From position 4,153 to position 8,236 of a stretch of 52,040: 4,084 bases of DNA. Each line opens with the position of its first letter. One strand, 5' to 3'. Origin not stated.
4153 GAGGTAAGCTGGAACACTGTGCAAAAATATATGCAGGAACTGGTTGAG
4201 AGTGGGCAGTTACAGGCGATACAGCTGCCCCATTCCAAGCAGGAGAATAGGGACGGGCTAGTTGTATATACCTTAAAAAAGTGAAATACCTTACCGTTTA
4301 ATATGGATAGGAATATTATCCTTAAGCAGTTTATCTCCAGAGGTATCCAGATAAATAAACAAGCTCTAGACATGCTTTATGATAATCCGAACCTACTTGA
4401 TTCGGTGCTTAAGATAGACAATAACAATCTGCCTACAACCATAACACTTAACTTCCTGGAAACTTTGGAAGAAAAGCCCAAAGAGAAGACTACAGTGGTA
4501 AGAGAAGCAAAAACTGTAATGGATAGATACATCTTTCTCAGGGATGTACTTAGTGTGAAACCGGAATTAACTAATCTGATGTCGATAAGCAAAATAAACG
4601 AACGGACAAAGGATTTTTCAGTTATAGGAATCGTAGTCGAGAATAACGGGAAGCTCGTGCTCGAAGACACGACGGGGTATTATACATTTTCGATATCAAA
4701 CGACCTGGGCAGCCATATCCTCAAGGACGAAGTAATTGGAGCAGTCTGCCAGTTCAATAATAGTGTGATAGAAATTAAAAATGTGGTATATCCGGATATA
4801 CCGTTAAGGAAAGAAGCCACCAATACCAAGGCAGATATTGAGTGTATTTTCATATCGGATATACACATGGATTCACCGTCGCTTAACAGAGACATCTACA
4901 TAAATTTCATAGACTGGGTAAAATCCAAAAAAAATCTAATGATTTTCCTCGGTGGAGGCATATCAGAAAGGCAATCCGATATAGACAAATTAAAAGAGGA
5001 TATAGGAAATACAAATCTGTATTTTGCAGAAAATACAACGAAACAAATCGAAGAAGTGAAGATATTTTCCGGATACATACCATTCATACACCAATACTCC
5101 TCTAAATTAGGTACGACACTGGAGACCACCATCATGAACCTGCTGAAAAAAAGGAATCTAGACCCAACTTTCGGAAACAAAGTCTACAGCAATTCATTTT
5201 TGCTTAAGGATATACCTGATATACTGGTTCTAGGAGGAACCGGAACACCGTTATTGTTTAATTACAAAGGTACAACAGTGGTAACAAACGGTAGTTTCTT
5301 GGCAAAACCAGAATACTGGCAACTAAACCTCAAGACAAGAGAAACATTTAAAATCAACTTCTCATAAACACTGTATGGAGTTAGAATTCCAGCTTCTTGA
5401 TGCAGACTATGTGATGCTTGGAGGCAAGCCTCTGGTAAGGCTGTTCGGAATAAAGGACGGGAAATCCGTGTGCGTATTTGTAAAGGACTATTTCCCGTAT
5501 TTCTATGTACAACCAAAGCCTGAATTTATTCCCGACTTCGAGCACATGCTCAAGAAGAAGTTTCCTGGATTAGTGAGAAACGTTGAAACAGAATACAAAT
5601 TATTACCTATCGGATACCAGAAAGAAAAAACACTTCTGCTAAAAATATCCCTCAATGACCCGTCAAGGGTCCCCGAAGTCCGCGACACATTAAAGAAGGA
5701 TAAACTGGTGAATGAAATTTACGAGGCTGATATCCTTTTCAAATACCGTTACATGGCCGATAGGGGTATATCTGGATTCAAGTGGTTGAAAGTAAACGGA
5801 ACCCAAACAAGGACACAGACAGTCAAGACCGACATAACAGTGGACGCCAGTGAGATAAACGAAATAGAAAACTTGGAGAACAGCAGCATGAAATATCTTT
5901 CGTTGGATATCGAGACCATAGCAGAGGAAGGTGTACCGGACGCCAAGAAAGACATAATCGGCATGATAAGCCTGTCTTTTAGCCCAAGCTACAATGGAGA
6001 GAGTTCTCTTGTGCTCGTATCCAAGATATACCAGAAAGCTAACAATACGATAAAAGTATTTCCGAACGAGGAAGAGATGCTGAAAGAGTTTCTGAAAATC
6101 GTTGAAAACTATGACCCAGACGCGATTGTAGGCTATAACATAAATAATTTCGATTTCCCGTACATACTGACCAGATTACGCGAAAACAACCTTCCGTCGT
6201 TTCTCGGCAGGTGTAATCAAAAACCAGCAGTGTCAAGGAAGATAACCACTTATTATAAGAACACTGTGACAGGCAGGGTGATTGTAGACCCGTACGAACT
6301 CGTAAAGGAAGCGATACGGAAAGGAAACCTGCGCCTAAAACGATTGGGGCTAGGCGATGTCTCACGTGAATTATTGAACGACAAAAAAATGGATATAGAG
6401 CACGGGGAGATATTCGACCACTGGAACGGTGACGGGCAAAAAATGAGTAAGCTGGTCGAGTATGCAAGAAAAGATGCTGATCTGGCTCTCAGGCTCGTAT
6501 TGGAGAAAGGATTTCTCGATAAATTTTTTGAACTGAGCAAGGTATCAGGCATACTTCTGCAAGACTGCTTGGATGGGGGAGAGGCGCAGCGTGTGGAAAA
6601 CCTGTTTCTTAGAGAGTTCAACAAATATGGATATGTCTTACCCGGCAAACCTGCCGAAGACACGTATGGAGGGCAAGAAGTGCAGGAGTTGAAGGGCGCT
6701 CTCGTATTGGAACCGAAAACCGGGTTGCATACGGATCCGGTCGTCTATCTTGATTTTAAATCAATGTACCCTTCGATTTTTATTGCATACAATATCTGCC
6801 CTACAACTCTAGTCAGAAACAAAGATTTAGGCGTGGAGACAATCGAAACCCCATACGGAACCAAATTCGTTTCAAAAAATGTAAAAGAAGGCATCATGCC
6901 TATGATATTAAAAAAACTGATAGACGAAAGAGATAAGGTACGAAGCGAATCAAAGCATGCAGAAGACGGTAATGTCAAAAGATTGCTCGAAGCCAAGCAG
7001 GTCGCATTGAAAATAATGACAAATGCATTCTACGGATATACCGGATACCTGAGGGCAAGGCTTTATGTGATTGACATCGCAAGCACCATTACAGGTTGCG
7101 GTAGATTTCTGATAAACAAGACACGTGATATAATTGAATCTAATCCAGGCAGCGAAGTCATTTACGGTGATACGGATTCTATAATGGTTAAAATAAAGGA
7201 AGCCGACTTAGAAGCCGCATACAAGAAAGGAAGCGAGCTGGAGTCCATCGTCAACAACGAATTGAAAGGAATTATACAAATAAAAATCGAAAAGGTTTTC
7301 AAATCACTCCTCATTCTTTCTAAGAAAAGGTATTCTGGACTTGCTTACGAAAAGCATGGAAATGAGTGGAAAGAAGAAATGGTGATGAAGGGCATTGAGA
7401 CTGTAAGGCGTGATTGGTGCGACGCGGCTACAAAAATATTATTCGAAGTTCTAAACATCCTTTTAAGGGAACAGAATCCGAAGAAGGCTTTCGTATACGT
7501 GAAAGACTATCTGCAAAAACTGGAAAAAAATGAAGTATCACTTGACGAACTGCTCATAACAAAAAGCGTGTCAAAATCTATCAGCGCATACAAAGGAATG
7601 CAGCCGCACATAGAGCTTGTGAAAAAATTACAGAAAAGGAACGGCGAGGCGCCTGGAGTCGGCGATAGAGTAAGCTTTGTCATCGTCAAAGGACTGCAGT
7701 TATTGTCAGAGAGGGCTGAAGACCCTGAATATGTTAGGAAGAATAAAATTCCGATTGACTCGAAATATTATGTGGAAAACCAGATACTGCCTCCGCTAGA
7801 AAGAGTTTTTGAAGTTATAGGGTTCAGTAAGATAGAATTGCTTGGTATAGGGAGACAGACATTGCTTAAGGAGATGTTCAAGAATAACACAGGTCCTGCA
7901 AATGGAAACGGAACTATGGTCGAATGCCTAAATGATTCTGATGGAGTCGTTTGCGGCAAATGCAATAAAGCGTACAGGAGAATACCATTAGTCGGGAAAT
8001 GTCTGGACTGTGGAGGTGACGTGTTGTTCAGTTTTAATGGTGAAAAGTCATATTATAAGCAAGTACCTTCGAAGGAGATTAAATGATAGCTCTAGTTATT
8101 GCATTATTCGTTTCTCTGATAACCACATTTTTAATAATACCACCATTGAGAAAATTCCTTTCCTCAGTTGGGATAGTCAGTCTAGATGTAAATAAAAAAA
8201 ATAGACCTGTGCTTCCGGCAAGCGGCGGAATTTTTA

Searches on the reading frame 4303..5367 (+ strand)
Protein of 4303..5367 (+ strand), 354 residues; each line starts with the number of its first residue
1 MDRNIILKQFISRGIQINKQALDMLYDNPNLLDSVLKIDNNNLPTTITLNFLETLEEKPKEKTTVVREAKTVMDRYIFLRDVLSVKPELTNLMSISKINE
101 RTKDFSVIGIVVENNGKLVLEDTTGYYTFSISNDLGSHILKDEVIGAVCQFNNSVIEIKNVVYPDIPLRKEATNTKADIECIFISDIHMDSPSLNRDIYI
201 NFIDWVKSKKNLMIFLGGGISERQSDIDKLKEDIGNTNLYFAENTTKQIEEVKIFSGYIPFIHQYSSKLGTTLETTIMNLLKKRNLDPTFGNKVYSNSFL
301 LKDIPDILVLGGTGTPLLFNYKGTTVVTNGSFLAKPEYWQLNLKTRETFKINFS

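Call 37: search_protein_families(library=pfam, proteins=[window:4303-5367:+], max_evalue=0.001)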
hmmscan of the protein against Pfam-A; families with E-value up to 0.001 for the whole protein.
window:4303-5367:+ (354 aa): 0 families

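Call 38: search_protein_families(library=ncbifam, proteins=[window:4303-5367:+], max_evalue=0.00001)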
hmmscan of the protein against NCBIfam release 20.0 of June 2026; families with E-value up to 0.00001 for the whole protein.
window:4303-5367:+ (354 aa): 4 families
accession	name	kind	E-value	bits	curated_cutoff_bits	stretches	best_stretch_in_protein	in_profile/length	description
NF003118.0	PRK04036.1-3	equivalog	9.1e-32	110.6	445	2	48-211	80-258/481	DNA-directed DNA polymerase II small subunit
NF003120.0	PRK04036.1-5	equivalog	4.4e-26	91.4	671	1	73-209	167-316/547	DNA-directed DNA polymerase II small subunit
NF003117.0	PRK04036.1-2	equivalog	1.7e-12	46.5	993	1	71-209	260-412/650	DNA-directed DNA polymerase II small subunit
NF003116.0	PRK04036.1-1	equivalog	1.6e-09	37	425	1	118-210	207-306/530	DNA-directed DNA polymerase II small subunit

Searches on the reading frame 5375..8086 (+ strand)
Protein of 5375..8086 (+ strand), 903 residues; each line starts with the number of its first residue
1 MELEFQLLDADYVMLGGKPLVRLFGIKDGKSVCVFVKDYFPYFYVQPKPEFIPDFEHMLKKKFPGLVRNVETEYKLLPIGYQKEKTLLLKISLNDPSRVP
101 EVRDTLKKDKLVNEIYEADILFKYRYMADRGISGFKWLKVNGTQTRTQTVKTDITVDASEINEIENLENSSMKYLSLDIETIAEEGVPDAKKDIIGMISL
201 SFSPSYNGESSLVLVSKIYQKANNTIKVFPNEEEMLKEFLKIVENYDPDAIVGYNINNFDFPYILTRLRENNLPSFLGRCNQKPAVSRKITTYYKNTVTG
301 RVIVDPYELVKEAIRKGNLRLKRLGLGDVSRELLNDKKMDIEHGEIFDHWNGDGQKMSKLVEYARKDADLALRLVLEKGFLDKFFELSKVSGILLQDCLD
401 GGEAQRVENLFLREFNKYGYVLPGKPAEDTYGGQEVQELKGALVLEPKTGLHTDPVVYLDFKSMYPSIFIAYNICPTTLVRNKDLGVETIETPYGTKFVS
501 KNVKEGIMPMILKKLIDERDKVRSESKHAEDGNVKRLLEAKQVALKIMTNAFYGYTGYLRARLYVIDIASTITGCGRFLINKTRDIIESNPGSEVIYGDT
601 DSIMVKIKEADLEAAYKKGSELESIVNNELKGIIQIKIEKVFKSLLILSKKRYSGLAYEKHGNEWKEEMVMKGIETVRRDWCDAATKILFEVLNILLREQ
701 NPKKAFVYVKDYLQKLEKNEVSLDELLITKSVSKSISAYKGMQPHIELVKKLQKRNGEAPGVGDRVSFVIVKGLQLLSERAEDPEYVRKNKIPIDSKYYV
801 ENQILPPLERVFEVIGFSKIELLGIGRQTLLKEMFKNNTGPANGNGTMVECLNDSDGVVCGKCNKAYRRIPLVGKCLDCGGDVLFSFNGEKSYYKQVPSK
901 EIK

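Call 37: search_protein_families(library=pfam, proteins=[window:5375-8086:+], max_evalue=0.001)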
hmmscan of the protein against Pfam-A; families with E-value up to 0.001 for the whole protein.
window:5375-8086:+ (903 aa): 4 families
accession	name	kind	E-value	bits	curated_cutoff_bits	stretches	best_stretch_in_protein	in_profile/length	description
PF00136.26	DNA_pol_B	-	6.2e-118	394.9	23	1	395-815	3-453/453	DNA polymerase family B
PF03104.25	DNA_pol_B_exo1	-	6.2e-38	131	23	1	114-320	2-238/242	DNA polymerase family B, exonuclease domain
PF13482.12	RNase_H_2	-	6.8e-06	26.6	22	1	230-368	42-154/165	RNase_H superfamily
PF10108.15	DNA_pol_B_exo2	-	0.00054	20.1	24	0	231-269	36-73/213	Predicted 3'-5' exonuclease related to the exonuclease domain of PolB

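Call 38: search_protein_families(library=ncbifam, proteins=[window:5375-8086:+], max_evalue=0.00001)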
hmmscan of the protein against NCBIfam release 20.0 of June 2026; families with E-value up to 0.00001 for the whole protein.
window:5375-8086:+ (903 aa): 10 families
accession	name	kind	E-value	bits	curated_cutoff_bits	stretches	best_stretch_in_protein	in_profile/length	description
TIGR00592.1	pol2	superfamily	1.7e-114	384.1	239.95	1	95-813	429-1176/1176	DNA polymerase (pol2)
NF004421.0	PRK05762.1-2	equivalog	1.3e-93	314.8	570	1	86-821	80-786/795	DNA polymerase II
NF004422.0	PRK05762.1-4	equivalog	5.9e-62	210.1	1103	1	102-812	94-771/789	DNA polymerase II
NF004417.0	PRK05761.1-3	equivalog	2.3e-54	184.7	780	1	7-817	40-846/858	DNA-directed DNA polymerase I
NF004419.0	PRK05761.1-5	equivalog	5.9e-51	173.4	1285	1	8-827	105-925/932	DNA-directed DNA polymerase I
NF004420.0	PRK05762.1-1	equivalog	1.8e-48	165.8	1435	1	114-813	102-766/783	DNA polymerase II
NF004415.0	PRK05761.1-1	equivalog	4.2e-34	117.6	1289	1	5-751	51-801/883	DNA-directed DNA polymerase I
NF004418.0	PRK05761.1-4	subfamily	3.7e-27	94.9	692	1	440-816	324-694/717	type B DNA-directed DNA polymerase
NF004416.0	PRK05761.1-2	equivalog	1.6e-21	76.4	516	1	439-772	318-614/665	type B DNA-directed DNA polymerase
TIGR00354.1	polC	equivalog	2.2e-06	25.6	702.15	1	858-886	1014-1042/1096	DNA polymerase II large subunit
